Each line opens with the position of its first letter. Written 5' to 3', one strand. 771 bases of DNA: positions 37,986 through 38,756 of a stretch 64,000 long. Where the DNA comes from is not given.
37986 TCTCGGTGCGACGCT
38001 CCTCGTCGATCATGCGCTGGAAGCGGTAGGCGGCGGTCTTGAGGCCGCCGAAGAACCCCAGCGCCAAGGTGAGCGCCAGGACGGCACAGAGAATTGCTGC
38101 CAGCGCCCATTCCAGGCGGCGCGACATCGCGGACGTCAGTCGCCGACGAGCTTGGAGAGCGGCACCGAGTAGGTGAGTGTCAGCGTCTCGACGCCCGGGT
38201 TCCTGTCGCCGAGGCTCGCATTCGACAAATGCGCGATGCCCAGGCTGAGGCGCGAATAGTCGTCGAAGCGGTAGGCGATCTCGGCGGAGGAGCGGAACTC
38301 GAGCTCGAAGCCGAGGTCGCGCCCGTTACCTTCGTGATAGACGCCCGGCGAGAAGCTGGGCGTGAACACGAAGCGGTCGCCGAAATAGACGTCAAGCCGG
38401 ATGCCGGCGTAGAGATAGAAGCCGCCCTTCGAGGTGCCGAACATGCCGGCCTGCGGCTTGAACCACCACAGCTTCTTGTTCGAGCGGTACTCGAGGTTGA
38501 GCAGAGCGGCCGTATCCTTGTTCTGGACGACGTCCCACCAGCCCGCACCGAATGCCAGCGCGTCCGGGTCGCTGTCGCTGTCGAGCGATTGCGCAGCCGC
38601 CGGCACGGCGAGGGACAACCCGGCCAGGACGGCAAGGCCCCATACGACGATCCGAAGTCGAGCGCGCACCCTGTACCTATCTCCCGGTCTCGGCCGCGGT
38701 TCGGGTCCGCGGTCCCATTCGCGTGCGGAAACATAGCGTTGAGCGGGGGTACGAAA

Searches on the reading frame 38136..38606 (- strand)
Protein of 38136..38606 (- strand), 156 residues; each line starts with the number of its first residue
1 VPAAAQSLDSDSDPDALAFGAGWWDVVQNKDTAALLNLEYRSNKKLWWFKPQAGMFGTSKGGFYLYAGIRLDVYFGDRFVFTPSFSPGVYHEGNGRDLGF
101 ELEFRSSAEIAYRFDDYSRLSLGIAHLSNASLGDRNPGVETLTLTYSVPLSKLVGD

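Call 20: find_encoding_contigs(protein=window:38136-38606:-, flank=3500, max_places=10)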
Protein window:38136-38606:- (156 aa): 5 contigs read that carry it; 4 places shown.
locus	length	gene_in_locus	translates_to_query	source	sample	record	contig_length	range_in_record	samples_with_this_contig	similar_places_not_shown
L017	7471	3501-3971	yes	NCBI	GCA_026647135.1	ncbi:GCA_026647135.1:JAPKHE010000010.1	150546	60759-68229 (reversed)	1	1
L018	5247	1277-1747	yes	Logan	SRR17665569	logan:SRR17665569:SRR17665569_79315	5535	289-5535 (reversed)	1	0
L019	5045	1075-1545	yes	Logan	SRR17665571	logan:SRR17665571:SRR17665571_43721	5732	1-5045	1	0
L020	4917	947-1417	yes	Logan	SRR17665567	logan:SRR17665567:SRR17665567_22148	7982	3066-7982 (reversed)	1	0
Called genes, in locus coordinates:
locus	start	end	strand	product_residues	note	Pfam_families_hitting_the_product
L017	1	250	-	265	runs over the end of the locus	PF00565:SNase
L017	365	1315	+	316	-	PF00561:Abhydrolase_1, PF12146:Hydrolase_4, PF12697:Abhydrolase_6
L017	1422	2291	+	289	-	PF25678:DUF7946, PF25679:DUF7947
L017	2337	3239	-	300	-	PF12760:Zn_ribbon_IS1595, PF12762:DDE_Tnp_IS1595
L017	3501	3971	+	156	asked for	PF09411:PagL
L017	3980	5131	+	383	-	PF13472:Lipase_GDSL_2 (weak)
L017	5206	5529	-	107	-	PF00893:Multi_Drug_Res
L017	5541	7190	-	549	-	-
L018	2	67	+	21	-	?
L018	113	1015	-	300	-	PF12760:Zn_ribbon_IS1595, PF12762:DDE_Tnp_IS1595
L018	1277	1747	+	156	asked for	PF09411:PagL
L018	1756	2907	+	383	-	PF13472:Lipase_GDSL_2 (weak)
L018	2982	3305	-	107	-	PF00893:Multi_Drug_Res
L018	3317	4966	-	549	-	-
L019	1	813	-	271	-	?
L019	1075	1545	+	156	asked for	PF09411:PagL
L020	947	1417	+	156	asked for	PF09411:PagL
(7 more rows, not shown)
